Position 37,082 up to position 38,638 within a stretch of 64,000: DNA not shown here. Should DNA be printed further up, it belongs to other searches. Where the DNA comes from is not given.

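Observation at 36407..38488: Threonine-synthase-like PLP enzyme carrying two receiver (REC) domains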

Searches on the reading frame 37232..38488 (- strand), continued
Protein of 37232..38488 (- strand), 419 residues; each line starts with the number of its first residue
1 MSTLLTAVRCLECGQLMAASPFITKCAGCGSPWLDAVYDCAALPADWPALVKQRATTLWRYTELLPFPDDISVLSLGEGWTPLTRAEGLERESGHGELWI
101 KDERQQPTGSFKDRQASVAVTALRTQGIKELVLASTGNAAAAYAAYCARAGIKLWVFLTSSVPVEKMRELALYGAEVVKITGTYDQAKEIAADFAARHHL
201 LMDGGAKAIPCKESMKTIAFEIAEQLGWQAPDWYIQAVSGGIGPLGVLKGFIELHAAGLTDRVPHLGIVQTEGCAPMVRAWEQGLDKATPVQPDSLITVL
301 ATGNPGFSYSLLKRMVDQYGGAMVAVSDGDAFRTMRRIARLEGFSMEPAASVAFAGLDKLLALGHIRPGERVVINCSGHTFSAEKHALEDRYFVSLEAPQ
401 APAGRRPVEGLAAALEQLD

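Call 60: find_encoding_contigs(protein=P0124, flank=10000, max_places=1)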
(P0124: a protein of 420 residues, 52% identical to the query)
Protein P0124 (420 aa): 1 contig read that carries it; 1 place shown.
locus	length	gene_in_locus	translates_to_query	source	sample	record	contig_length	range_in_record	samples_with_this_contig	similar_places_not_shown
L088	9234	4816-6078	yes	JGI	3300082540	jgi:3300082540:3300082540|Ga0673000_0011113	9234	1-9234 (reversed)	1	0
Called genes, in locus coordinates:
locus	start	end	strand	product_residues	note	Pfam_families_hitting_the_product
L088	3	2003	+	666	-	?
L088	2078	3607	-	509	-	PF00270:DEAD, PF04851:ResIII, PF18766:SWI2_SNF2 (weak), PF00271:Helicase_C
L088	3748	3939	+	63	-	-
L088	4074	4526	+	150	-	PF00814:TsaD (weak)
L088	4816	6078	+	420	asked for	PF00291:PALP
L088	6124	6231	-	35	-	-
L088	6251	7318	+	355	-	PF01207:Dus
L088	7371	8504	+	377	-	PF06835:LptC, PF03968:LptD_N (faint)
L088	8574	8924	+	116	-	PF01250:Ribosomal_S6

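Call 61: find_encoding_contigs(protein=P0469, flank=8000, max_places=1)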
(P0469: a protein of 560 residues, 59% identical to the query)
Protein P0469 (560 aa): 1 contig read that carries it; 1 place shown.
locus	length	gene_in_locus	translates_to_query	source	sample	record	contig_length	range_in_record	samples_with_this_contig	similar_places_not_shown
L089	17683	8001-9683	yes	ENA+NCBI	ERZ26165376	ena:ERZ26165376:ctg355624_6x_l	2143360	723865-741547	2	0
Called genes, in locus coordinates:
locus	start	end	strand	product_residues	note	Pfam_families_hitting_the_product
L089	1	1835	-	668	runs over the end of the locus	PF00122:E1-E2_ATPase, PF00702:Hydrolase, PF12710:HAD (weak), PF08282:Hydrolase_3 (faint)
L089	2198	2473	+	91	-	PF02583:Trns_repr_metal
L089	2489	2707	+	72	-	PF00403:HMA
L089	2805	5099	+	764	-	PF00403:HMA, PF00122:E1-E2_ATPase, PF00702:Hydrolase, PF08282:Hydrolase_3 (faint)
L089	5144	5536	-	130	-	PF00551:Formyl_trans_N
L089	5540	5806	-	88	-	PF01176:eIF-1a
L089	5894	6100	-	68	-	PF01165:Ribosomal_S21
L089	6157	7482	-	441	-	PF00575:S1, PF13509:S1_2 (faint), PF21710:Spt6_S1 (faint), PF23459:S1_RRP5 (faint), PF00575:S1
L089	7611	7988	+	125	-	PF00072:Response_reg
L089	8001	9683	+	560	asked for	PF00291:PALP, PF00072:Response_reg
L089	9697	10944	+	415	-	PF00072:Response_reg, PF00512:HisKA, PF02518:HATPase_c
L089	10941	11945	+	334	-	PF00892:EamA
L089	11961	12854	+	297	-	PF00149:Metallophos, PF12850:Metallophos_2 (weak)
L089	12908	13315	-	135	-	PF01797:Y1_Tnp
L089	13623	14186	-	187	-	-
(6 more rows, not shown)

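Call 62: find_encoding_contigs(protein=P0484, flank=8000, max_places=1)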
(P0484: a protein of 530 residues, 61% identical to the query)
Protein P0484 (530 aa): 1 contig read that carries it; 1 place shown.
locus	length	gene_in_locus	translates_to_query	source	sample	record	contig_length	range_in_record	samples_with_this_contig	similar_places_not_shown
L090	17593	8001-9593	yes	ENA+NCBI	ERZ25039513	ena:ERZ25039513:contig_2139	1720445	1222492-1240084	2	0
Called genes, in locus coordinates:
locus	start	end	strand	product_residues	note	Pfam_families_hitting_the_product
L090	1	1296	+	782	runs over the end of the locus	PF00672:HAMP, PF01590:GAF, PF13185:GAF_2, PF13492:GAF_3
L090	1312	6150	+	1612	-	PF00672:HAMP, PF01590:GAF, PF13185:GAF_2, PF01590:GAF, PF13185:GAF_2, PF01590:GAF, PF13185:GAF_2, PF13185:GAF_2, +11 more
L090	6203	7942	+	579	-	PF13185:GAF_2 (faint), PF00512:HisKA, PF02518:HATPase_c, PF00072:Response_reg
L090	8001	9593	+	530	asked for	PF00291:PALP, PF00072:Response_reg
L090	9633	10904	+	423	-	PF00072:Response_reg, PF00512:HisKA, PF02518:HATPase_c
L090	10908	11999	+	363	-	PF00892:EamA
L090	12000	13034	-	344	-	PF13646:HEAT_2 (weak), PF02985:HEAT (faint), PF13513:HEAT_EZ (faint), PF03130:HEAT_PBS (faint), PF13646:HEAT_2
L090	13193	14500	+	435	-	PF12773:DZR, PF13240:Zn_Ribbon_1 (weak), PF13248:Zn_ribbon_3 (weak), PF24463:DUF7577 (faint), PF13672:PP2C_2, PF00481:PP2C, PF07228:SpoIIE (faint)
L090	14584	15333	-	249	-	-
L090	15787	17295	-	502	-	PF02403:Seryl_tRNA_N, PF00587:tRNA-synt_2b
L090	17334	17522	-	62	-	-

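Call 63: find_encoding_contigs(protein=P0457, flank=8000, max_places=1)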
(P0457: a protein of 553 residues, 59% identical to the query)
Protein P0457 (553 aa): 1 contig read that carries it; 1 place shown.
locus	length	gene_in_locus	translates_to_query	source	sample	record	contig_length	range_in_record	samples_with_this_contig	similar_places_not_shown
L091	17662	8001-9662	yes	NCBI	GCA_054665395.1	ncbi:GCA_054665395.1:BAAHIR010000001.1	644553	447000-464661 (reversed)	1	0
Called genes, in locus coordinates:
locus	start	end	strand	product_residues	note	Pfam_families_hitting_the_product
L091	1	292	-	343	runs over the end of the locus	PF08240:ADH_N, PF00107:ADH_zinc_N, PF13602:ADH_zinc_N_2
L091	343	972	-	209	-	PF00440:TetR_N, PF17918:TetR_C_15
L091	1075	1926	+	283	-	PF00561:Abhydrolase_1, PF12146:Hydrolase_4 (weak), PF12697:Abhydrolase_6, PF03096:Ndr (weak)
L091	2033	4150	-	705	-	PF13089:PP_kinase_N, PF02503:PP_kinase, PF17941:PP_kinase_C_1, PF13091:PLDc_2 (faint), PF13090:PP_kinase_C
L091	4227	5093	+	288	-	PF13527:Acetyltransf_9 (weak), PF00583:Acetyltransf_1, PF13508:Acetyltransf_7 (weak), PF08445:FR47 (weak)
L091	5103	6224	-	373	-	PF00155:Aminotran_1_2, PF00266:Aminotran_5 (weak)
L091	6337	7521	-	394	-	PF13347:MFS_2 (faint), PF07690:MFS_1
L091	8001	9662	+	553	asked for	PF00291:PALP, PF00072:Response_reg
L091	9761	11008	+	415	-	PF00072:Response_reg, PF00512:HisKA, PF02518:HATPase_c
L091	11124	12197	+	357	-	PF00892:EamA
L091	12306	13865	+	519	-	PF00528:BPD_transp_1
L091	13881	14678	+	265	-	PF09818:ABC_ATPase (faint), PF00005:ABC_tran, PF02463:SMC_N, PF13401:AAA_22 (weak), PF13304:AAA_21 (weak)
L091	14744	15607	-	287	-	PF00535:Glycos_transf_2, PF13641:Glyco_tranf_2_3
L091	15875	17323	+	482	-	PF25919:BSH_CusB (faint), PF25881:HH_YBHG (faint), PF25917:BSH_RND, PF25973:BSH_CzcB (weak), PF25989:YknX_C (faint)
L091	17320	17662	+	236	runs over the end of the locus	-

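Call 74: search_protein_families(library=ncbifam, proteins=[P0123, P0124, P0121], max_evalue=1e-30)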
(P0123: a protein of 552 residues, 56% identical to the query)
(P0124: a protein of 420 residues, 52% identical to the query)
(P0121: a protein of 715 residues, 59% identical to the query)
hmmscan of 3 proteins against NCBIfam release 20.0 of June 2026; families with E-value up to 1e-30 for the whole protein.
P0123 (552 aa): 7 families
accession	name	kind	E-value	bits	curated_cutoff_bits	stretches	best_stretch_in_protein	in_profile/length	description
NF006050.0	PRK08197.1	equivalog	1e-74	251.8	303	1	6-379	8-379/406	threonine synthase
NF004170.0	PRK05638.1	equivalog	4.2e-49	167.3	421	1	7-381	2-355/442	threonine synthase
TIGR00260.1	thrC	equivalog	1.5e-48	165.8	167.1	1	60-370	2-322/340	threonine synthase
NF006205.0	PRK08329.1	equivalog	1.1e-37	129.9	358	1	36-382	26-344/347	threonine synthase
NF005035.0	PRK06450.1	equivalog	9e-37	126.6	301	1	97-365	65-325/338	threonine synthase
TIGR03844.1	cysteate_syn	equivalog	2.1e-33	115.7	324.9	1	7-380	3-378/398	cysteate synthase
NF004996.0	PRK06381.1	equivalog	6e-32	110.9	266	1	80-375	14-313/319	threonine synthase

P0124 (420 aa): 7 families
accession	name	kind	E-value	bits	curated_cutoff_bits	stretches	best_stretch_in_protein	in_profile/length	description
NF006050.0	PRK08197.1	equivalog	4.8e-91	305.5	303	1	26-402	7-381/406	threonine synthase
NF004170.0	PRK05638.1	equivalog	4.3e-63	213.4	421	1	28-402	2-355/442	threonine synthase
TIGR00260.1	thrC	equivalog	3.7e-53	180.9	167.1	1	79-401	1-334/340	threonine synthase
NF005035.0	PRK06450.1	equivalog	2.7e-43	148.1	301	1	28-379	4-318/338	threonine synthase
TIGR03844.1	cysteate_syn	equivalog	1.5e-41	142.5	324.9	1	28-403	3-380/398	cysteate synthase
NF006205.0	PRK08329.1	equivalog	3.7e-40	138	358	1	28-402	2-343/347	threonine synthase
NF004996.0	PRK06381.1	equivalog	5.2e-40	137.4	266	1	100-396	14-313/319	threonine synthase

P0121 (715 aa): 7 families
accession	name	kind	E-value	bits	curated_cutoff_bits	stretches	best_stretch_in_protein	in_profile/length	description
NF006050.0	PRK08197.1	equivalog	6.3e-75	252.4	303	1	7-392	5-379/406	threonine synthase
NF004170.0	PRK05638.1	equivalog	1.8e-54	185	421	1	11-394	2-355/442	threonine synthase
TIGR00260.1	thrC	equivalog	2.4e-41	142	167.1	1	63-394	2-335/340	threonine synthase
NF006205.0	PRK08329.1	equivalog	7.2e-39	133.7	358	1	13-395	4-344/347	threonine synthase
NF005035.0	PRK06450.1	equivalog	3e-36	124.9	301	1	10-377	3-324/338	threonine synthase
NF004996.0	PRK06381.1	equivalog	5.7e-34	117.6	266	1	83-388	14-313/319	threonine synthase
NF007135.0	PRK09581.1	equivalog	1.2e-31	110.1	474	0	438-526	3-90/457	PleD family two-component system response regulator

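Call 94: list_cluster_members(proteins=[P0398, P0419, P0397, P0473, P0502, P0130, P0132, P0134, P0135, P0139])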
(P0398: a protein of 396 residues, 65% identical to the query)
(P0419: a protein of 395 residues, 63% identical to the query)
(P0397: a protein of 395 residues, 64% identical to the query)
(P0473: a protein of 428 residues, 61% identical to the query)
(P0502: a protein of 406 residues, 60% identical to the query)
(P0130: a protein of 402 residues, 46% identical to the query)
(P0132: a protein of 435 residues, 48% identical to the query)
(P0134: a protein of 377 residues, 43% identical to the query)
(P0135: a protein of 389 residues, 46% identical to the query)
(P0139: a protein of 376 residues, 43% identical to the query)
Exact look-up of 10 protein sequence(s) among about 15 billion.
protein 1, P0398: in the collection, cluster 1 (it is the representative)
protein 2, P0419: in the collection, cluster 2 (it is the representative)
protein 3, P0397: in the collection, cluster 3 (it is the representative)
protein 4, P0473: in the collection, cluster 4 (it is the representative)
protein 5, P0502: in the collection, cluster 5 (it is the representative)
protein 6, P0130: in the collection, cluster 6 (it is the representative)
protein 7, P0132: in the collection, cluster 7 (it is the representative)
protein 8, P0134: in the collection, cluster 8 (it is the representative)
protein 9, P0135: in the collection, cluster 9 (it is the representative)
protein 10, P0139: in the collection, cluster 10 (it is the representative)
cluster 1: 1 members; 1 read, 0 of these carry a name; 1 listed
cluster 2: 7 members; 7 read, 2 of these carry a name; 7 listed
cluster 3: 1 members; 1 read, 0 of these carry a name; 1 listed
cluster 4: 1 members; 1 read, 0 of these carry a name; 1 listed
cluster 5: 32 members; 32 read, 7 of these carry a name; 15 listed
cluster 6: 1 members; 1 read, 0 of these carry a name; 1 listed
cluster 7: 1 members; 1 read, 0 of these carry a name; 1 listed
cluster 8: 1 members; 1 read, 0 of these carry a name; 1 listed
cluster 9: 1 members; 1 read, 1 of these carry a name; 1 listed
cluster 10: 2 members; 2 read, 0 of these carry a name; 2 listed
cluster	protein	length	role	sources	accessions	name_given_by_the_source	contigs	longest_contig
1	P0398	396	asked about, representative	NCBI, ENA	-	-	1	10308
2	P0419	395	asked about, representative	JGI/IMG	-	-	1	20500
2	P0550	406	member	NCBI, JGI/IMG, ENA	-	threonine synthase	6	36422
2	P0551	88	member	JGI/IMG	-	threonine synthase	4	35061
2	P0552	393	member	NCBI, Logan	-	-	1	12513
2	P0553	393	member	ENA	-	-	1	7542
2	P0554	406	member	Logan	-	-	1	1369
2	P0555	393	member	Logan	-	-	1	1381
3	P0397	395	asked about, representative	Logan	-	-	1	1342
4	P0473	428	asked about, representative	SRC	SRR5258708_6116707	-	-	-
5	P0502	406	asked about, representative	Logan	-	-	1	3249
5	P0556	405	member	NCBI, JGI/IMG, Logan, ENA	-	threonine synthase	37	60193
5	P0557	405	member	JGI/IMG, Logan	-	threonine synthase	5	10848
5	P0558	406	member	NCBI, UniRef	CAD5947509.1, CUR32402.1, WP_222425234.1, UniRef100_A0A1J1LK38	Threonine synthase [Planktothrix tepida] | Threonine synthase n=2 Tax=Planktothrix TaxID=54304 RepID=A0A1J1LK38_9CYAN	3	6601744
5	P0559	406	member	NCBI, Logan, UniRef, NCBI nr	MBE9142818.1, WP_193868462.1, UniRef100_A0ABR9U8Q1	threonine synthase [Planktothrix mougeotii] | Threonine synthase n=1 Tax=Planktothrix mougeotii LEGE 06226 TaxID=1828728 ...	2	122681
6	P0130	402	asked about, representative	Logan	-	-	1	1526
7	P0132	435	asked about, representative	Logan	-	-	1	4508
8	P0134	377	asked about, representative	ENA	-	-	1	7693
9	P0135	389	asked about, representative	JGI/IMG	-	threonine synthase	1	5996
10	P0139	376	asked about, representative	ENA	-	-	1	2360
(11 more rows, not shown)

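Call 102: find_encoding_contigs(protein=P0558, flank=8000, max_places=2)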
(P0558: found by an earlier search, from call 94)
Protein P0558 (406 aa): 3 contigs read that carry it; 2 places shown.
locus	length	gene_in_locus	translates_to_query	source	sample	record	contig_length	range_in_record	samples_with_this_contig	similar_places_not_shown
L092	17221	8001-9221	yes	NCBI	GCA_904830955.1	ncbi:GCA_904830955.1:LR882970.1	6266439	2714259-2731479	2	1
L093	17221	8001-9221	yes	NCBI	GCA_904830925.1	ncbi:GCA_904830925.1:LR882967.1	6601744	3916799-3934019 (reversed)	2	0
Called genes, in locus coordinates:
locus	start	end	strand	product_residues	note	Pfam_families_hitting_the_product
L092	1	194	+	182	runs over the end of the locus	PF05685:Uma2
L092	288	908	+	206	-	PF01656:CbiA, PF09140:MipZ, PF10609:ParA, PF13614:AAA_31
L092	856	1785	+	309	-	-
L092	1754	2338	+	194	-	-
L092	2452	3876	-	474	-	PF00180:Iso_dh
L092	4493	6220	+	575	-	PF01293:PEPCK_ATP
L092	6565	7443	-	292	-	PF26766:Choice_anch_L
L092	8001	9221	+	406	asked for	PF00291:PALP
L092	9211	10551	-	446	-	PF00375:SDF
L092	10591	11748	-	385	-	PF01471:PG_binding_1, PF10613:Lig_chan-Glu_bd (faint), PF00497:SBP_bac_3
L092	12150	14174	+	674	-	PF02743:dCache_1, PF00672:HAMP (weak), PF00211:Guanylate_cyc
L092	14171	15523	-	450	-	PF02040:ArsB, PF03600:CitMHS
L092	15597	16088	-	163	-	-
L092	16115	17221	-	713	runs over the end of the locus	PF00999:Na_H_Exchanger, PF00582:Usp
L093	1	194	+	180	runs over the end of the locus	PF05685:Uma2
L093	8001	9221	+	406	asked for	PF00291:PALP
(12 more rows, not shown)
